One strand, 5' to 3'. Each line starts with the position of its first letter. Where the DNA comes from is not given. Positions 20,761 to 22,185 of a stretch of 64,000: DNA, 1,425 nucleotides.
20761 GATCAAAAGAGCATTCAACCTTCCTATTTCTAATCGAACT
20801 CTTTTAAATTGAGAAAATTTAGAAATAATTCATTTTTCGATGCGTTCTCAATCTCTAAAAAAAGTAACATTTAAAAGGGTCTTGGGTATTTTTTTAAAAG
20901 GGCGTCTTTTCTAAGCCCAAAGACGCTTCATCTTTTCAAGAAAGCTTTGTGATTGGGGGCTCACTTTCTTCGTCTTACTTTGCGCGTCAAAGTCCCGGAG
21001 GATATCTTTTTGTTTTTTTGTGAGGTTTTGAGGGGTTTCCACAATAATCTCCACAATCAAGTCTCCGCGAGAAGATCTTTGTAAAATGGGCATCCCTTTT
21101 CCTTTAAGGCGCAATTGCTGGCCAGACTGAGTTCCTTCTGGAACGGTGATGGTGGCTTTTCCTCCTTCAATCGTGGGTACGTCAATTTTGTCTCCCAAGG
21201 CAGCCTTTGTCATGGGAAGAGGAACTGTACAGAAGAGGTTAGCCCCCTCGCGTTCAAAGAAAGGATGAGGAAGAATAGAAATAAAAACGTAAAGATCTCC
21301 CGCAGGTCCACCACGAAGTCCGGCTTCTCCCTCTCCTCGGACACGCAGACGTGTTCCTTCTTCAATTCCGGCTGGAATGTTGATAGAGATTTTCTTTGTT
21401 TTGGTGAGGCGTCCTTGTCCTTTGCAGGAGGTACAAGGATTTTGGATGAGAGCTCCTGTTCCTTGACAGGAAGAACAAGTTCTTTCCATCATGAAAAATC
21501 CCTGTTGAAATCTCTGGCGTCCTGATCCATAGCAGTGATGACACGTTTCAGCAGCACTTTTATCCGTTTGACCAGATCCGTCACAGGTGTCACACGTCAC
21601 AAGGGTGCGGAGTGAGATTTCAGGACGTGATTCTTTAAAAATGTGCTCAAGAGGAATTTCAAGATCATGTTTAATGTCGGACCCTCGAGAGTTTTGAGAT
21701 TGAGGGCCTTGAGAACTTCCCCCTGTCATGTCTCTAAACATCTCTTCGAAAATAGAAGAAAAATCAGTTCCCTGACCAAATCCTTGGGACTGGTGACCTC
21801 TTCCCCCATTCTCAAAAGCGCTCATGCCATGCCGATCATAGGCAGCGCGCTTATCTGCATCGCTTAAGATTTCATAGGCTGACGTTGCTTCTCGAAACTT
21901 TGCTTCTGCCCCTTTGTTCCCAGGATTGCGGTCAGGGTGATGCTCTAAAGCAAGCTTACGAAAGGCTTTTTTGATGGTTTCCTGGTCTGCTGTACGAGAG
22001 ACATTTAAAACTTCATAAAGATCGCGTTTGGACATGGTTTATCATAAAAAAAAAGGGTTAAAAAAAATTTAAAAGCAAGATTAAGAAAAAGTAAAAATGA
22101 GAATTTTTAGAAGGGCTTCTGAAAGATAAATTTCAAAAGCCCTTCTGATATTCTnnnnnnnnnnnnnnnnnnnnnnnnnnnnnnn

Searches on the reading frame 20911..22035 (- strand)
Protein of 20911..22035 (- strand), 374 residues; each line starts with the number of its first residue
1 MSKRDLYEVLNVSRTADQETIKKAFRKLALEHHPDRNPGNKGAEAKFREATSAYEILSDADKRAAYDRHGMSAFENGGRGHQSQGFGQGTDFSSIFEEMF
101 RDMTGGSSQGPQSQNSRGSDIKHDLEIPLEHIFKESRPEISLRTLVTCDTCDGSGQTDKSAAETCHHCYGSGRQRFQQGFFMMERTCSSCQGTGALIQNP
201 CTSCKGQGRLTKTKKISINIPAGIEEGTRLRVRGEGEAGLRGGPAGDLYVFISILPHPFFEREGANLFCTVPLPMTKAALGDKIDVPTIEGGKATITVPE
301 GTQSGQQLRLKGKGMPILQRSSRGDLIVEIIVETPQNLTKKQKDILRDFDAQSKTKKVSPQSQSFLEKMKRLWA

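Call 13: search_protein_families(library=pfam, proteins=[window:20911-22035:-], max_evalue=0.001)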
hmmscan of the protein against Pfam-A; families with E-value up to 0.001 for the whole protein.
window:20911-22035:- (374 aa): 3 families
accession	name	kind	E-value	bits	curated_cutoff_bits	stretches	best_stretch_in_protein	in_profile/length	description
PF01556.23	DnaJ_C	-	1.4e-48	165.2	26.6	1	121-335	1-152/152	DnaJ C terminal domain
PF00226.36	DnaJ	-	2.3e-26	92.1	27.8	1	5-67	1-63/63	DnaJ domain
PF00684.25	DnaJ_CXXCXGXG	-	2.9e-14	53.5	32.7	1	148-208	1-65/65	DnaJ central domain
